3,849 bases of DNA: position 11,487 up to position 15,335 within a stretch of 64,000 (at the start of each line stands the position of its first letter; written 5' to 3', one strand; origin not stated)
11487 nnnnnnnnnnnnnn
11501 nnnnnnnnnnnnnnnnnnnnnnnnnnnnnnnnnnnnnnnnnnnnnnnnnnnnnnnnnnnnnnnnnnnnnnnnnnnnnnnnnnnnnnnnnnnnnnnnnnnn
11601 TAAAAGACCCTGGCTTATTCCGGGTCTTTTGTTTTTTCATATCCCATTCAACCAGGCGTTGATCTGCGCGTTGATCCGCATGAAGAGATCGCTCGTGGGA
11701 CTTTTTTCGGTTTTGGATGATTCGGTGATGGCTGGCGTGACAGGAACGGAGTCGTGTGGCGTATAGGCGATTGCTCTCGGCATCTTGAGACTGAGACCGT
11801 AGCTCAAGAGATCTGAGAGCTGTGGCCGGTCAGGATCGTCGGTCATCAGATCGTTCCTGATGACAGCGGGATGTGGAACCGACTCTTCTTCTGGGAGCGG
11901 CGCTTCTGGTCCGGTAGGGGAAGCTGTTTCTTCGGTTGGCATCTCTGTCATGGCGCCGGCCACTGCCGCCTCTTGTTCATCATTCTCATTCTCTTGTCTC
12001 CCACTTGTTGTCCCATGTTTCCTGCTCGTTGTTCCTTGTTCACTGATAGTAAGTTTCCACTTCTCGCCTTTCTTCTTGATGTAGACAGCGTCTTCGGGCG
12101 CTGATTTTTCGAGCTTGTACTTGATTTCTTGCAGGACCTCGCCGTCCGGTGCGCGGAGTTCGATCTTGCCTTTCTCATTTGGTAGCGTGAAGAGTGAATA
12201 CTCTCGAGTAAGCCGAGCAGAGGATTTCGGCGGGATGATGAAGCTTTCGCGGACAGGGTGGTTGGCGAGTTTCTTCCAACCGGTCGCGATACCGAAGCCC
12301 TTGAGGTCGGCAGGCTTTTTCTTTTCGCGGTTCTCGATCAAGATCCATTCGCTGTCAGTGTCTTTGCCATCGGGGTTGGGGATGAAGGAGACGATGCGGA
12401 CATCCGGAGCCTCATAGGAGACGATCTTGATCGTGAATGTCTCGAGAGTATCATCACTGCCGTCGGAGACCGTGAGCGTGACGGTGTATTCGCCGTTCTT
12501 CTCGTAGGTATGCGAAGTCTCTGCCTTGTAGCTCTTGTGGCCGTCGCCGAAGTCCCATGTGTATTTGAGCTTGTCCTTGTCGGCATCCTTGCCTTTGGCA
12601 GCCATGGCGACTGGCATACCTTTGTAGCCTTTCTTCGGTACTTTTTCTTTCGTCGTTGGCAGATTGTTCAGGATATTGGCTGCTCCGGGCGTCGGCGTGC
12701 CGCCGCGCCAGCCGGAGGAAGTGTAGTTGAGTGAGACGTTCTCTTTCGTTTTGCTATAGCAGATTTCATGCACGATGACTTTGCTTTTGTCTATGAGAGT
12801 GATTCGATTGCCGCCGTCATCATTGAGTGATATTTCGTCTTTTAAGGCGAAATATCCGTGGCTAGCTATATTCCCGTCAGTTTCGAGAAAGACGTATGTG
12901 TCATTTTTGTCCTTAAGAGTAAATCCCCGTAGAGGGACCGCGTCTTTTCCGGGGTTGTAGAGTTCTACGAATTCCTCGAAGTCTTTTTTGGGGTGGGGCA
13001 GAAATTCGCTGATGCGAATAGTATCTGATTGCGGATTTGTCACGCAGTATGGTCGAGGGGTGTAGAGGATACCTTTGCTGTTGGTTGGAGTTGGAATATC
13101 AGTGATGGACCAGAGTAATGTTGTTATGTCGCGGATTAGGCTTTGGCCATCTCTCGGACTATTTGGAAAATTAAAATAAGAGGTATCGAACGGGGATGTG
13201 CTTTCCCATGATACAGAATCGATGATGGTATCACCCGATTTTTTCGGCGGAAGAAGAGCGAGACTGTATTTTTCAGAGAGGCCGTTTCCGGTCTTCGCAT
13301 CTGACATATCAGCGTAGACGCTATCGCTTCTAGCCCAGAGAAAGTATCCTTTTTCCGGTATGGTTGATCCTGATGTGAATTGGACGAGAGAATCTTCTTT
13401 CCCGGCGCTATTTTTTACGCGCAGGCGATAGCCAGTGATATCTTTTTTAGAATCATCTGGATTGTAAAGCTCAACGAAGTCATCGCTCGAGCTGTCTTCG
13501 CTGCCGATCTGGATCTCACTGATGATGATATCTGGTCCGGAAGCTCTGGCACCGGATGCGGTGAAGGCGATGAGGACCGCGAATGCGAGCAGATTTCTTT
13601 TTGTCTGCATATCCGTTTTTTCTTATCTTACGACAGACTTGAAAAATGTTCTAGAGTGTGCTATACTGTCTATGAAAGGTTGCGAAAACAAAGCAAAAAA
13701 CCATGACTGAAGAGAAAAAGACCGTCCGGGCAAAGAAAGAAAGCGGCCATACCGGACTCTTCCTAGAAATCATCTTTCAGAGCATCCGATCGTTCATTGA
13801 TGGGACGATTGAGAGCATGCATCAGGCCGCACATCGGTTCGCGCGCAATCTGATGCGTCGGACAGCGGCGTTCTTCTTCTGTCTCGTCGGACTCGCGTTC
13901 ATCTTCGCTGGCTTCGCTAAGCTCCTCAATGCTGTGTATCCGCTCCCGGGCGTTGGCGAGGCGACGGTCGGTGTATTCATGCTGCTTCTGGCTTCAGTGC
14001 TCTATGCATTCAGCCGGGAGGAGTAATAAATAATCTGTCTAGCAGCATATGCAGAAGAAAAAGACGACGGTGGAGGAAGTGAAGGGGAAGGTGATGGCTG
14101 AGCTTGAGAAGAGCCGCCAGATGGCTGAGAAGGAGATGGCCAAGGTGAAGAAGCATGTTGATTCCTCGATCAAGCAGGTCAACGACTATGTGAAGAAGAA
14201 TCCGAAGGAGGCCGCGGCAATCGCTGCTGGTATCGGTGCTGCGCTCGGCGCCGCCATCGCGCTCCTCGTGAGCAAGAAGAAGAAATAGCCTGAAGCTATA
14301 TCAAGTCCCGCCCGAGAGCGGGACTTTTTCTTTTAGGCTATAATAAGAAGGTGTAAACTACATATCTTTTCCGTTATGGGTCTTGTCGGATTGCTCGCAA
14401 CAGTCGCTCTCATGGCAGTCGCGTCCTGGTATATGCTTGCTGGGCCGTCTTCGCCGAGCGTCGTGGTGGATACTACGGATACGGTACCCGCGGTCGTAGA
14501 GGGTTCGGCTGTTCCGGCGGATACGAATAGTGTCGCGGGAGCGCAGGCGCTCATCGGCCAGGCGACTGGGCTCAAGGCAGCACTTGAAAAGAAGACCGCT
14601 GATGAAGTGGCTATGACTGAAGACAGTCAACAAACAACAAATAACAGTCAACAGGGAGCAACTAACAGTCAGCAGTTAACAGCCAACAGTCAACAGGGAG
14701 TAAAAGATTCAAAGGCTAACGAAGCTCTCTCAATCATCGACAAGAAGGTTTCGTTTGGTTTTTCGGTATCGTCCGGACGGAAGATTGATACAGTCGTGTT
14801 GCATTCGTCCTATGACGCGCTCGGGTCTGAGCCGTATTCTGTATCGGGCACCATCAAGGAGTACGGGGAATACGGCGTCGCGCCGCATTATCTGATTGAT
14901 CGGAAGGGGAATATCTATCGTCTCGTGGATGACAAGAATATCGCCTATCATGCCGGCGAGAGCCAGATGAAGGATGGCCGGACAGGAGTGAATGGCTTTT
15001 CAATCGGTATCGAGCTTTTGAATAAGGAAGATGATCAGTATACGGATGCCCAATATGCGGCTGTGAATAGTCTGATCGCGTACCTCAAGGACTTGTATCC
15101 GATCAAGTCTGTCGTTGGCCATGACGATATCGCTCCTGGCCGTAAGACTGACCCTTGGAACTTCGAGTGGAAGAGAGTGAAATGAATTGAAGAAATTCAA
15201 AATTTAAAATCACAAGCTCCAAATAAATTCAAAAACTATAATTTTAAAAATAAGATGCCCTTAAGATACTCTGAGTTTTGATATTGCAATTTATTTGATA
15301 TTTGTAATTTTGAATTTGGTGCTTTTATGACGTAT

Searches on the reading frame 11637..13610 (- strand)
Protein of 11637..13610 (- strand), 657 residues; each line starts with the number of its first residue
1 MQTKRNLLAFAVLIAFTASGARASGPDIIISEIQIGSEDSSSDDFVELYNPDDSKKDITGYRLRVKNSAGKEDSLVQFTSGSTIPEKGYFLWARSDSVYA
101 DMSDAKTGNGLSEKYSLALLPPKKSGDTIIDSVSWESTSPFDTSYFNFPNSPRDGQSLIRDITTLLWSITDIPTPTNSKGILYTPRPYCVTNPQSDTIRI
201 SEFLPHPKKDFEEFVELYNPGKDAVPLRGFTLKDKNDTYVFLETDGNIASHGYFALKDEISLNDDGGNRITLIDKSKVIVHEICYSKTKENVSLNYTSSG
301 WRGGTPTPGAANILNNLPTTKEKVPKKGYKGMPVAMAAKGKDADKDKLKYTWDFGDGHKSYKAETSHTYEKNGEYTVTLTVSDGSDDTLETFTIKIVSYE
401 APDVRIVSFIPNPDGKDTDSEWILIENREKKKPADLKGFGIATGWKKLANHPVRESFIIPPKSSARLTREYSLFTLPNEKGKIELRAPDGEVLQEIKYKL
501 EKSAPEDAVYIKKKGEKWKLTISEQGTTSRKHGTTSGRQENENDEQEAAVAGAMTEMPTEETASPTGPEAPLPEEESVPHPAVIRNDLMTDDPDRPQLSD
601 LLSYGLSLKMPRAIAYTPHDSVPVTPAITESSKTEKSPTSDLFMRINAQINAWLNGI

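Call 85: search_protein_families(library=pfam, proteins=[window:11637-13610:-], max_evalue=0.00001)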
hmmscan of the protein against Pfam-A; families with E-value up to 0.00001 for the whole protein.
window:11637-13610:- (657 aa): 3 families
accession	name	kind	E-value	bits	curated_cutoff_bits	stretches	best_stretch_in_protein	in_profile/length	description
PF00932.25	LTD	-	2e-33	115.4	34.3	2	23-135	3-107/109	Lamin Tail Domain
PF18911.6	PKD_4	-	2.3e-18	66.4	27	1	317-391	3-78/85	PKD domain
PF00801.26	PKD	-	1.2e-13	51.2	23.5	1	330-388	13-72/80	PKD domain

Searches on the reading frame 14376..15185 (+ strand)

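Call 85: search_protein_families(library=pfam, proteins=[window:14376-15185:+], max_evalue=0.00001)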
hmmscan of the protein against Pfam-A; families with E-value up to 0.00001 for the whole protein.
window:14376-15185:+ (269 aa): 1 family
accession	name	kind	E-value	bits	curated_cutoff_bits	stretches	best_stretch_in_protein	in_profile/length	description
PF01510.30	Amidase_2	-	1e-27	97.5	26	1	134-260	2-129/131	N-acetylmuramoyl-L-alanine amidase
